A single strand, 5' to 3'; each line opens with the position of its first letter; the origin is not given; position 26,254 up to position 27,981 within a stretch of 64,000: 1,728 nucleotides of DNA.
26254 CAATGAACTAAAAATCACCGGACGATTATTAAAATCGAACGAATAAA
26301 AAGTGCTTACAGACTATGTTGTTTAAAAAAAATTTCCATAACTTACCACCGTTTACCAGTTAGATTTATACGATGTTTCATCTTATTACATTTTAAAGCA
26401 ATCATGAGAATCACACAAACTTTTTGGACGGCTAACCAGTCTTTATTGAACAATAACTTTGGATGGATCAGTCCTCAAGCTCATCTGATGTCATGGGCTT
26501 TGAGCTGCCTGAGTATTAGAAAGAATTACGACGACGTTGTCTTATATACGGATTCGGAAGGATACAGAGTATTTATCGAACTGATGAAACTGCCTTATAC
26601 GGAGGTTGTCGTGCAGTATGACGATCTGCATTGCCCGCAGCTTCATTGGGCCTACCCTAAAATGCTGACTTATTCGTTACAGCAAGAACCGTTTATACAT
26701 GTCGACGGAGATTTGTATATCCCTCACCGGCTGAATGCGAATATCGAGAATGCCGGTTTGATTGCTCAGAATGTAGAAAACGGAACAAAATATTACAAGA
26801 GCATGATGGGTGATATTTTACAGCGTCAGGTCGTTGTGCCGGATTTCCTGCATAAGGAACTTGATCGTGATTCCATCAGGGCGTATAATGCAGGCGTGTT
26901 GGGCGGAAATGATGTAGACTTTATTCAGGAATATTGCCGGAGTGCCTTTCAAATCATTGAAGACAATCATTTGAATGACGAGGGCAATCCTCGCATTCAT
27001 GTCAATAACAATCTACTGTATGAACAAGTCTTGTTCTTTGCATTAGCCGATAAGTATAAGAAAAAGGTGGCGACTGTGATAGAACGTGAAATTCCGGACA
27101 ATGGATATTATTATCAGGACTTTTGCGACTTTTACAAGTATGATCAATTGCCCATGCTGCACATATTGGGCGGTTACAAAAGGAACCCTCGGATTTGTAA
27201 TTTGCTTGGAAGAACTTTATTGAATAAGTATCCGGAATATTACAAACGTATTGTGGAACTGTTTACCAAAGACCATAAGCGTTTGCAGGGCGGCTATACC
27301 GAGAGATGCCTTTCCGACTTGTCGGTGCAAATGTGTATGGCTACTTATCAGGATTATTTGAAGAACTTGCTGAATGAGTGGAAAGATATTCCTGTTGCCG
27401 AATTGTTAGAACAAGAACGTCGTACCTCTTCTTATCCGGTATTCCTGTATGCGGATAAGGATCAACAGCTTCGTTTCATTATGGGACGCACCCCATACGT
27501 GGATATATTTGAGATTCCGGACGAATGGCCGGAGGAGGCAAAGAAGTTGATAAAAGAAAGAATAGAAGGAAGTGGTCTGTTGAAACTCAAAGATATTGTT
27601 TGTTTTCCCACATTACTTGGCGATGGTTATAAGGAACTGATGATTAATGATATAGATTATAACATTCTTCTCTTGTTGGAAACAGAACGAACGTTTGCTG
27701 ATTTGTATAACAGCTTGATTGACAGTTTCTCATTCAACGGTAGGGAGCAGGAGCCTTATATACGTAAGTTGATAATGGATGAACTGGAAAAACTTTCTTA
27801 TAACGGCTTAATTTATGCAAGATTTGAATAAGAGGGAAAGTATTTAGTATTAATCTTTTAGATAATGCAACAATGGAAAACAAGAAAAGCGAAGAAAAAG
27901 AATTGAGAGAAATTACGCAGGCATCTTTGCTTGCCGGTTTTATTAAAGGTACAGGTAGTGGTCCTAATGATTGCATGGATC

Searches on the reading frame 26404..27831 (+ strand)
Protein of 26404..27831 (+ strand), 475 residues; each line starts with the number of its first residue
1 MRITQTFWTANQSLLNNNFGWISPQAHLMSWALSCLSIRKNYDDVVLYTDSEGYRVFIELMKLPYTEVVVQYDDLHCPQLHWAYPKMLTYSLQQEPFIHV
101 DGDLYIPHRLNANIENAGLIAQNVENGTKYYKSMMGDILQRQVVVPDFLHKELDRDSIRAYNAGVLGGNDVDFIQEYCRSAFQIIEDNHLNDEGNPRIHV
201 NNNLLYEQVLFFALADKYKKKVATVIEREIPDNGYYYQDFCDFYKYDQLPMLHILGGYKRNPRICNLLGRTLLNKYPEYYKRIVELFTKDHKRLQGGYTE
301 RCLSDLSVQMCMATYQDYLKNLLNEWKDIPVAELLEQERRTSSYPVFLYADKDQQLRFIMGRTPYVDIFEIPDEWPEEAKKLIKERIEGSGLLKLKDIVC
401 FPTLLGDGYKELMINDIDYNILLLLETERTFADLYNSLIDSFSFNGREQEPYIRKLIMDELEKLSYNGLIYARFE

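Call 3: search_protein_families(library=pfam, proteins=[window:26404-27831:+], max_evalue=1)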
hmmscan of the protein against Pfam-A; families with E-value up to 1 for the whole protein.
window:26404-27831:+ (475 aa): 1 family
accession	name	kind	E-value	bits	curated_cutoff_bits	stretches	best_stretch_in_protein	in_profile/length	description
PF20508.3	DUF6734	-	8.4e-102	340.9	27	1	1-286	1-286/286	Family of unknown function (DUF6734)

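Call 4: search_protein_families(library=ncbifam, proteins=[window:26404-27831:+], max_evalue=1)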
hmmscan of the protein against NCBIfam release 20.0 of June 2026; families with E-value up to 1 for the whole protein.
window:26404-27831:+ (475 aa): 1 family
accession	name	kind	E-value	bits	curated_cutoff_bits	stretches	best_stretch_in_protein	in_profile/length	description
NF053575.1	GAN_nuclease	exception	0.17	10.4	850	1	106-213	30-129/467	GINS-associated RecJ family nuclease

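Call 5: find_homologous_proteins(query=window:26404-27831:+)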
Query window:26404-27831:+ (475 aa): 320 proteins with E <= 0.001 among 6677 candidates; the best 120 are listed.
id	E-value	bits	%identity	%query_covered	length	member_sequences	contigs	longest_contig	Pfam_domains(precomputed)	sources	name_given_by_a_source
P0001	0.0e+0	1048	95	100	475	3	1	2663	PF20508.4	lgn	-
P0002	2.9e-226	770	70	100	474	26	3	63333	PF20508.4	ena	-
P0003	7.1e-182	624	57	100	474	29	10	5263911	PF20508.4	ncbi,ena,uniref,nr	ncbi:DUF6734 family protein [Bacteroides bouchesdurhonensis]|uniref:DUF6734 family protein n=1 Tax=B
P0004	4.7e-181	621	56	99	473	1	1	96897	PF20508.4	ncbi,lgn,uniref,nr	ncbi:DUF6734 family protein [Bacteroides sp.]|uniref:DUF6734 family protein n=1 Tax=Bacteroides sp. 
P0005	5.1e-181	621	56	100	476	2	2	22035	PF20508.4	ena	-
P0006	1.4e-180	619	57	100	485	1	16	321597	PF20508.4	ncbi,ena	-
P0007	1.6e-180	619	55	100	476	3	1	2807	PF20508.4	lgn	-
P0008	2.4e-180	619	56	99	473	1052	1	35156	PF20508.4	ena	-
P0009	4.2e-180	618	56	100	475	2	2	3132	PF20508.4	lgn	-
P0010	1.4e-179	616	55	100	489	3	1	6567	PF20508.4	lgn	-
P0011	2.8e-179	615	57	100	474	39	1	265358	PF20508.4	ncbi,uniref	ncbi:DUF6734 family protein [Bacteroides faecichinchillae]|uniref:DUF6734 family protein n=1 Tax=Bac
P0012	1.0e-178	613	56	100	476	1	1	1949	PF20508.4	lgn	-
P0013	2.0e-177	609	55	100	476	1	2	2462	PF20508.4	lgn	-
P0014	5.3e-177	608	54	99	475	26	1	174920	PF20508.4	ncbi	-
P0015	1.0e-176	607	56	99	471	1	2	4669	PF20508.4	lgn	-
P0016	1.1e-175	603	55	99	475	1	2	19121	PF20508.4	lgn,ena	-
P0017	1.6e-175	603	56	100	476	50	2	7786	PF20508.4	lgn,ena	-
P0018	3.6e-175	602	54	100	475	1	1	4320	PF20508.4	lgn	-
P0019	1.0e-174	600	54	99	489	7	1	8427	PF20508.4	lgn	-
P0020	4.4e-174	598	54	99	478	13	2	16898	PF20508.4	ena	-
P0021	7.8e-173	594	55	99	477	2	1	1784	PF20508.4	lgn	-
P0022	1.3e-172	593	55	99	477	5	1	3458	PF20508.4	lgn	-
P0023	3.2e-172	592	54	99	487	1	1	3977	PF20508.4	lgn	-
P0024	3.4e-171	588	53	99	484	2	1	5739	PF20508.4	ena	-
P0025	6.2e-171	588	52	100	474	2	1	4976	PF20508.4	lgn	-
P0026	2.5e-168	579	56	93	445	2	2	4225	PF20508.4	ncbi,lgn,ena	-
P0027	4.3e-167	575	53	99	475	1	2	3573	PF20508.4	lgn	-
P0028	6.7e-166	571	52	99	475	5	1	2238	PF20508.4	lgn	-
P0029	1.1e-164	567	53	99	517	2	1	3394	PF20508.4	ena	-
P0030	2.2e-160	553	51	100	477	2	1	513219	PF20508.4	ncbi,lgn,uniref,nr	ncbi:DUF6734 family protein [Dysgonomonas sp. ZJ709]|uniref:DUF6734 family protein n=1 Tax=Dysgonomo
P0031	1.0e-157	544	52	99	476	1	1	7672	PF20508.4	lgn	-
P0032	1.4e-157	544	53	94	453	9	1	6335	PF20508.4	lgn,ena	-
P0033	1.5e-155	537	51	99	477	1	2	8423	PF20508.4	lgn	-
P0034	9.0e-155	534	51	100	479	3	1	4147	PF20508.4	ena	-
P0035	4.5e-148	512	49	99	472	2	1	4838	PF20508.4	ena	-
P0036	7.3e-148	511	48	99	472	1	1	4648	PF20508.4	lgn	-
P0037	8.4e-148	511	49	98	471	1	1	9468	PF20508.4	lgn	-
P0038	1.4e-143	497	47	99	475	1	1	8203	PF20508.4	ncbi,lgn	-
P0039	3.1e-143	496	47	99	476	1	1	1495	PF20508.4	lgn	-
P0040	8.7e-143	495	47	99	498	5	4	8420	PF20508.4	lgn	-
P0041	1.1e-142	494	48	99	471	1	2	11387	PF20508.4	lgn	-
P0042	1.5e-141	491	48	99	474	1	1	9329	PF20508.4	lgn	-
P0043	6.2e-141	489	47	99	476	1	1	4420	PF20508.4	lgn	-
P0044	6.9e-141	488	48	99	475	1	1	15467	PF20508.4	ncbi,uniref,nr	ncbi:hypothetical protein JGH11_14710 [Dysgonomonas sp. Marseille-P4677]|uniref:DUF6734 family prote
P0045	1.0e-139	485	46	99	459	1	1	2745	PF20508.4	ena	-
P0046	5.6e-139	482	44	99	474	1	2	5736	PF20508.4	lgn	-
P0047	7.8e-139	482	49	99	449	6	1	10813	PF20508.4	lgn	-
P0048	9.2e-139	481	45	99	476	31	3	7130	PF20508.4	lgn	-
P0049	9.5e-139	481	45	99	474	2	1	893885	PF20508.4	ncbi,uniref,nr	ncbi:DUF6734 family protein [Dysgonomonas sp. Marseille-P4361]|uniref:DUF6734 family protein n=1 Tax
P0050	1.8e-137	477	48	100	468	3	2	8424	PF20508.4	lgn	-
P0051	2.1e-137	477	47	100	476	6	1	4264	PF20508.4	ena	-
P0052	2.3e-136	474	47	99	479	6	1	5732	PF20508.4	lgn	-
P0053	1.3e-135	471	45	99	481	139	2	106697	PF20508.4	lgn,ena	-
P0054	1.5e-135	471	54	81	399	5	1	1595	PF20508.4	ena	-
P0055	7.9e-135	468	47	99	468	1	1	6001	PF20508.4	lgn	-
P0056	2.0e-134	467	47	100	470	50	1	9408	PF20508.4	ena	-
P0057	3.8e-134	466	46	99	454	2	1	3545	PF20508.4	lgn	-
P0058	5.6e-134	466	44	99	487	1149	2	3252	PF20508.4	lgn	-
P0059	7.5e-134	465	48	99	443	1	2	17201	PF20508.4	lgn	-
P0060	3.0e-133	463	45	99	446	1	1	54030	PF20508.4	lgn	-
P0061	5.7e-133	462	46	99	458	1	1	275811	PF20508.4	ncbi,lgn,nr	ncbi:MAG: DUF6734 family protein [Dysgonomonas sp.]|nr:DUF6734 family protein [Dysgonomonas sp.]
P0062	5.8e-133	462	45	100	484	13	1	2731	PF20508.4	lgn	-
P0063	6.6e-133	462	46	99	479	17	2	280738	PF20508.4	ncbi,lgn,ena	-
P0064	7.2e-133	462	46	99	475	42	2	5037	PF20508.4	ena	-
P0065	9.3e-133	462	48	99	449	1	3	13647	PF20508.4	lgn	-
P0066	1.1e-132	461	46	99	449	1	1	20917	PF20508.4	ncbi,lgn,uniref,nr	ncbi:DUF6734 family protein [Dysgonomonas sp. ZJ709]|uniref:DUF6734 family protein n=1 Tax=Dysgonomo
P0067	4.6e-132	459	47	99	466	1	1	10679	PF20508.4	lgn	-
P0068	5.7e-132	459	47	99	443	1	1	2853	PF20508.4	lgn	-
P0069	6.9e-132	459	47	100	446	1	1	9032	PF20508.4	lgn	-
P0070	1.3e-131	458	44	100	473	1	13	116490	PF20508.4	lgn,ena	-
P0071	2.0e-130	454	47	99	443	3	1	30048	PF20508.4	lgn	-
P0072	2.6e-130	454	45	99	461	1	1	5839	PF20508.4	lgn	-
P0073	5.9e-130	452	44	99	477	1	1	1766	PF20508.4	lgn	-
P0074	1.5e-129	451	46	99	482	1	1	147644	PF20508.4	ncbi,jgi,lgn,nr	ncbi:MAG: hypothetical protein LBV43_03400 [Prevotella sp.]|jgi:hypothetical protein|nr:hypothetical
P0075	8.6e-128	445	44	100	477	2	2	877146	PF20508.4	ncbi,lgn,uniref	ncbi:DUF6734 family protein [Prevotella sp. HCN-7019]|uniref:DUF6734 family protein n=1 Tax=Prevotel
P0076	7.5e-127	442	45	99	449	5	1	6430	PF20508.4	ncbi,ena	-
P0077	3.3e-126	440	43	99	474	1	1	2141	PF20508.4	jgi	-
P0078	8.1e-126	439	43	99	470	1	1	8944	PF20508.4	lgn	-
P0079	8.1e-125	435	41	99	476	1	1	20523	PF20508.4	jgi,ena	-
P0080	1.0e-123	432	42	99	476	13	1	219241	PF20508.4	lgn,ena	-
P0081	1.6e-123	431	42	99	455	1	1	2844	PF20508.4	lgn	-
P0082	4.2e-123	430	46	92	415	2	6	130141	PF20508.4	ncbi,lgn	-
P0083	7.1e-123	429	44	91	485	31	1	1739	PF20508.4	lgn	-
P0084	9.1e-123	429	43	100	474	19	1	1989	PF20508.4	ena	-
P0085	1.6e-122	428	42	99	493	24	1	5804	PF20508.4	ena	-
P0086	1.7e-121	424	41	100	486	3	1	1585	PF20508.4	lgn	-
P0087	9.9e-121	422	42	99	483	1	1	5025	PF20508.4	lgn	-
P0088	6.3e-120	419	42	99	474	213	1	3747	PF20508.4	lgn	-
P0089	1.3e-119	418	42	99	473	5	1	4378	PF20508.4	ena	-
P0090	1.7e-118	415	43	95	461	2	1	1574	PF20508.4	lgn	-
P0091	3.9e-118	413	39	100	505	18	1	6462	PF20508.4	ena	-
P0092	1.8e-115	405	39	99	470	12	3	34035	PF20508.4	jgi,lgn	jgi:hypothetical protein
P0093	3.7e-115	404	42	99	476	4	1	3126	PF20508.4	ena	-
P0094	7.7e-113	396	54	64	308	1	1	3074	PF20508.4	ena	-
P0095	1.1e-111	392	41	95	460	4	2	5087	PF20508.4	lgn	-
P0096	1.5e-111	392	42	95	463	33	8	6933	PF20508.4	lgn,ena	-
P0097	1.8e-111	391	55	60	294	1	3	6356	PF20508.4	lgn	-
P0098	6.1e-111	390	42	89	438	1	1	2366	PF20508.4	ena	-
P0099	9.3e-111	389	44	91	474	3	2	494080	PF20508.4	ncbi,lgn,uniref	ncbi:DUF6734 family protein [Prevotella sp. HCN-7019]|uniref:DUF6734 family protein n=1 Tax=Prevotel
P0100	4.6e-110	387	40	99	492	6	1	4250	PF20508.4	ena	-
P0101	1.8e-109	385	40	99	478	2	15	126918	PF20508.4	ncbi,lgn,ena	-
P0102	4.2e-109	384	59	55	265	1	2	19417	PF20508.4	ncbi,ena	-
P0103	6.1e-109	383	42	92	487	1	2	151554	PF20508.4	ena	-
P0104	2.3e-108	381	39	99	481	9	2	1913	PF20508.4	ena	-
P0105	2.7e-108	381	40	100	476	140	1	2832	PF20508.4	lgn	-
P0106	2.9e-108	381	39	99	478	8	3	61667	PF20508.4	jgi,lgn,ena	-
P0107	1.8e-107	378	39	97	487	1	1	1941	PF20508.4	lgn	-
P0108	2.8e-107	378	54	60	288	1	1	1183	PF20508.4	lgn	-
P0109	2.3e-106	375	55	60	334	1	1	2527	PF20508.4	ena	-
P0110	3.7e-106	374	54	60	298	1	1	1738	PF20508.4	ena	-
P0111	3.2e-105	371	38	99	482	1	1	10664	PF20508.4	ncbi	-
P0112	6.4e-105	370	38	99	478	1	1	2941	PF20508.4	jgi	-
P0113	6.6e-105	370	43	89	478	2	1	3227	PF20508.4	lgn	-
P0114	8.4e-104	366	53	61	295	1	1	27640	PF20508.4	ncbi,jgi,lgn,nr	ncbi:MAG: hypothetical protein LBQ60_12000 [Bacteroidales bacterium]|jgi:hypothetical protein|nr:hyp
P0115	9.8e-104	366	37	99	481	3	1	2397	PF20508.4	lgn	-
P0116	5.6e-103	363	36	100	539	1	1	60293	PF20508.4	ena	-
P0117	6.8e-103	363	52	61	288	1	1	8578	PF20508.4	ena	-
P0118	2.6e-102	361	39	95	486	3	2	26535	PF20508.4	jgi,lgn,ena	-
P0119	2.9e-102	361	39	99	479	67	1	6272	PF20508.4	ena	-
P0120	3.2e-102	361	41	93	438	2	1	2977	PF20508.4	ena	-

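Call 6: search_solved_structures(query=window:26404-27831:+, max_evalue=10, show_alignments=2)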
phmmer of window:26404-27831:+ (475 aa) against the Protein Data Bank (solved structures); distinct sequences matched with E-value up to 10: 0.

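Call 10: search_solved_structures(query=A1, max_evalue=10, show_alignments=3)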
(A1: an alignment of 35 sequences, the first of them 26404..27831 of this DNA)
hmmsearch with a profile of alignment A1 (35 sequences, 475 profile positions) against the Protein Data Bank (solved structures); distinct sequences matched with E-value up to 10: 4.
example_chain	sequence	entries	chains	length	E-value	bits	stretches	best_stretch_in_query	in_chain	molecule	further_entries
1wi3_A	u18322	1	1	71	0.059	15.3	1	38-81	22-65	DNA-binding protein SATB2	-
2mw8_A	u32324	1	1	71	0.21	13.4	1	38-81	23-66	DNA-binding protein SATB1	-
6g1g_A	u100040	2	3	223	0.84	11.5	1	147-193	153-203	Glycosyl Hydrolase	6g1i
2xqo_A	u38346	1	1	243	1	11.2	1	147-193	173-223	Dockerin type 1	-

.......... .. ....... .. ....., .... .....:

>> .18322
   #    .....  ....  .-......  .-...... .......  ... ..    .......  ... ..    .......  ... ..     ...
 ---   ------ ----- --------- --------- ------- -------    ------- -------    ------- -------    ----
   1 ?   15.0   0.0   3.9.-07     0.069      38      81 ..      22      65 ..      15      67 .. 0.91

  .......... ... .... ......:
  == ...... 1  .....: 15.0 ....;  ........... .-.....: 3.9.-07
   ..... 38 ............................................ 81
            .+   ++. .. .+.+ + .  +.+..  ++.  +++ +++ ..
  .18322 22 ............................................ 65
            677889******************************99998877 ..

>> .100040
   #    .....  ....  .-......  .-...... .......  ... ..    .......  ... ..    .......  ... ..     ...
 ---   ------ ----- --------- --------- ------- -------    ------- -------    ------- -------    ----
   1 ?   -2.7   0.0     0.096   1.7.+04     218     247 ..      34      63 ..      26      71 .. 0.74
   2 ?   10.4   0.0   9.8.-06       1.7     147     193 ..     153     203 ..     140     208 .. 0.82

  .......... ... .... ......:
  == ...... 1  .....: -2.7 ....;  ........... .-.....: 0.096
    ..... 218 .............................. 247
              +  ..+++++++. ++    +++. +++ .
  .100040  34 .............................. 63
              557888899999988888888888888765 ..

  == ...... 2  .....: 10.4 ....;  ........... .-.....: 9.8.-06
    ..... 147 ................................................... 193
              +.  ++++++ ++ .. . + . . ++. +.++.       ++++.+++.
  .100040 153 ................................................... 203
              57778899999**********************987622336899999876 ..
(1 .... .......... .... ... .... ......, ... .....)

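Call 11: find_encoding_contigs(protein=P0003, flank=6000, max_places=3)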
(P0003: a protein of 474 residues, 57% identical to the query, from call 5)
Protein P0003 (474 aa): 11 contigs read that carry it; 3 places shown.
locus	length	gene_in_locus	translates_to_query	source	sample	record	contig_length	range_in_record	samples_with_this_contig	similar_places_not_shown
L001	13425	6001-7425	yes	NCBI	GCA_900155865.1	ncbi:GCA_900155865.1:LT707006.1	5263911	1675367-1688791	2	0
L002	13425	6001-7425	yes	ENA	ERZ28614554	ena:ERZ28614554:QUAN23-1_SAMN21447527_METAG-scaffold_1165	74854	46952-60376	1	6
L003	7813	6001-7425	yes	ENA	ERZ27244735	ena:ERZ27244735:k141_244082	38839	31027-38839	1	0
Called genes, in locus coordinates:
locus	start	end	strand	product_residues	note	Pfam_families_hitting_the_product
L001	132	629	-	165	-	PF06172:Cupin_5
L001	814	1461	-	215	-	PF18291:HU-HIG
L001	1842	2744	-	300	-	PF17170:DUF5128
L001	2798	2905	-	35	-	PF17170:DUF5128 (weak)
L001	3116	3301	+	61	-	-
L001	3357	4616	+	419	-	PF13808:DDE_Tnp_1_assoc, PF01609:DDE_Tnp_1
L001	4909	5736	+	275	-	PF01609:DDE_Tnp_1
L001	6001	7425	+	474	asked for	PF20508:DUF6734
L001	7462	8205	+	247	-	-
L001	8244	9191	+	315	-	-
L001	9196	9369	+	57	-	-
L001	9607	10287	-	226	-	-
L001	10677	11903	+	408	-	PF06580:His_kinase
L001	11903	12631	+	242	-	PF00072:Response_reg, PF04397:LytTR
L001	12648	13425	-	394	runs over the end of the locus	PF00112:Peptidase_C1 (faint), PF03051:Peptidase_C1_2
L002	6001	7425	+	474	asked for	PF20508:DUF6734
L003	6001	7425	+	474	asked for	PF20508:DUF6734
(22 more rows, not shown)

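Call 12: find_encoding_contigs(protein=P0049, flank=6000, max_places=2)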
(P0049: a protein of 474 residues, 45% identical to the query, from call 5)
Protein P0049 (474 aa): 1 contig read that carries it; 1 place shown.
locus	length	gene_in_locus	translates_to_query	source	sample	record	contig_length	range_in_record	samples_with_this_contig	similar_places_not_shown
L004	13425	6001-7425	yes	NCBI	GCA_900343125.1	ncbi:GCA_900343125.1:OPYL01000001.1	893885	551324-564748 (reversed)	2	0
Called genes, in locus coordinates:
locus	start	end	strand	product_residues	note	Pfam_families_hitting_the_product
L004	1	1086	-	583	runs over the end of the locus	PF14322:SusD-like_3, PF07980:SusD_RagB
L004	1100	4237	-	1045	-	PF13620:CarboxypepD_reg, PF13715:CarbopepD_reg_2, PF07715:Plug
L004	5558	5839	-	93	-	PF01527:HTH_Tnp_1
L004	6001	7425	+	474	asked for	PF20508:DUF6734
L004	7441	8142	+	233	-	PF04488:Gly_transf_sug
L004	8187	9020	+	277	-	-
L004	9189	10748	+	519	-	PF03412:Peptidase_C39 (weak), PF07884:VKOR, PF13462:Thioredoxin_4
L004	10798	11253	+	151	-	-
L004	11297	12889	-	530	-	PF13485:Peptidase_MA_2 (faint)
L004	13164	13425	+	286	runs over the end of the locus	PF13485:Peptidase_MA_2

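Call 13: find_encoding_contigs(protein=P0075, flank=6000, max_places=2)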
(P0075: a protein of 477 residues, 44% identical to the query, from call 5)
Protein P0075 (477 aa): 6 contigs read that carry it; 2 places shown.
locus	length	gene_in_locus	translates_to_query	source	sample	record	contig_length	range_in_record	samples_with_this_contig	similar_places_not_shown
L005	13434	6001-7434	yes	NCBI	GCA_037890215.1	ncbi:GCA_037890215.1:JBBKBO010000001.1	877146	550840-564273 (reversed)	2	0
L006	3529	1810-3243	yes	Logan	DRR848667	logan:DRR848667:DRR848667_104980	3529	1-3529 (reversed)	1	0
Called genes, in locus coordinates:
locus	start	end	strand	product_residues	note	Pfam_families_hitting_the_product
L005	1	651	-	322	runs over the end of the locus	PF03773:ArsP_1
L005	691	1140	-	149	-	PF01451:LMWPc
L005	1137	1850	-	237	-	PF13386:DsbD_2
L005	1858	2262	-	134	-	-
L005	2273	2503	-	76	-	PF13192:Thioredoxin_3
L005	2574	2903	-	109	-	PF12840:HTH_20, PF01022:HTH_5, PF12802:MarR_2 (weak)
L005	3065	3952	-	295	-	PF00535:Glycos_transf_2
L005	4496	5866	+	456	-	PF04015:DUF362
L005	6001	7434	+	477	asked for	PF20508:DUF6734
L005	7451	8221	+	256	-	-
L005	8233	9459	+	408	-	-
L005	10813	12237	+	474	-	PF01408:GFO_IDH_MocA, PF19051:GFO_IDH_MocA_C2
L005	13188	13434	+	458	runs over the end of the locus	PF06439:3keto-disac_hyd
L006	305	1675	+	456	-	PF04015:DUF362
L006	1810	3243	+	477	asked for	PF20508:DUF6734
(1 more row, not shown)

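Call 19: predict_structure(alignment_id=A1)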
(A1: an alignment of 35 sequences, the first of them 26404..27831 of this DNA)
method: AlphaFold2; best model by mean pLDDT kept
length: 475 residues; sequences in the alignment: 35
mean_pLDDT: 91.4   pTM: 0.64
mean pLDDT of the five models: 91.4, 90.8, 89.4, 88.1, 87.7
residues with pLDDT >= 90: 355; 70-90: 103; 50-70: 10; < 50: 7
segments of 3 or more residues with pLDDT < 50: 297-303
pLDDT, mean of each block of 10 residues (from residue 1): 97 94 97 98 98 98 98 90 94 98 96 97 94 92 93 93 97 98 94 86 93 97 95 89 93 92 94 97 90 60 66 94 92 87 89 94 94 87 82 74 87 92 95 94 81 92 94 88
secondary structure, 60 per line:
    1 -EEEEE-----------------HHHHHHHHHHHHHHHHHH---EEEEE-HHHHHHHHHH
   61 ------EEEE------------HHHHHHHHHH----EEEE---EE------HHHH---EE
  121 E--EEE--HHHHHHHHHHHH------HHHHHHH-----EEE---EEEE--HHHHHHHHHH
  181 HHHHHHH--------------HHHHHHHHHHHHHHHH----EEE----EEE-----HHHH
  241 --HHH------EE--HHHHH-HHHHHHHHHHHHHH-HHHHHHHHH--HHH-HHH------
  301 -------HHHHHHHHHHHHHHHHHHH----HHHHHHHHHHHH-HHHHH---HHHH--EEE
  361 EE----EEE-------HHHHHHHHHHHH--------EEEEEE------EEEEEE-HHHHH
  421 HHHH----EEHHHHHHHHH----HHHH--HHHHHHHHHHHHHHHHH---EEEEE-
elements in order: E2-6 H24-41 E45-49 H51-60 E67-70 H83-92 E97-100 H112-115 E119-121 E124-126 H129-140 H147-153 E159-161 E165-168 H171-187 H202-217 E222-224 E229-231 H237-240 H256-260 H262-275 H277-285 H308-326 H331-342 H344-348 H352-355 E358-362 E367-369 H377-388 E397-402 E409-414 H416-424 H431-439 H444-447 H450-466 E470-474
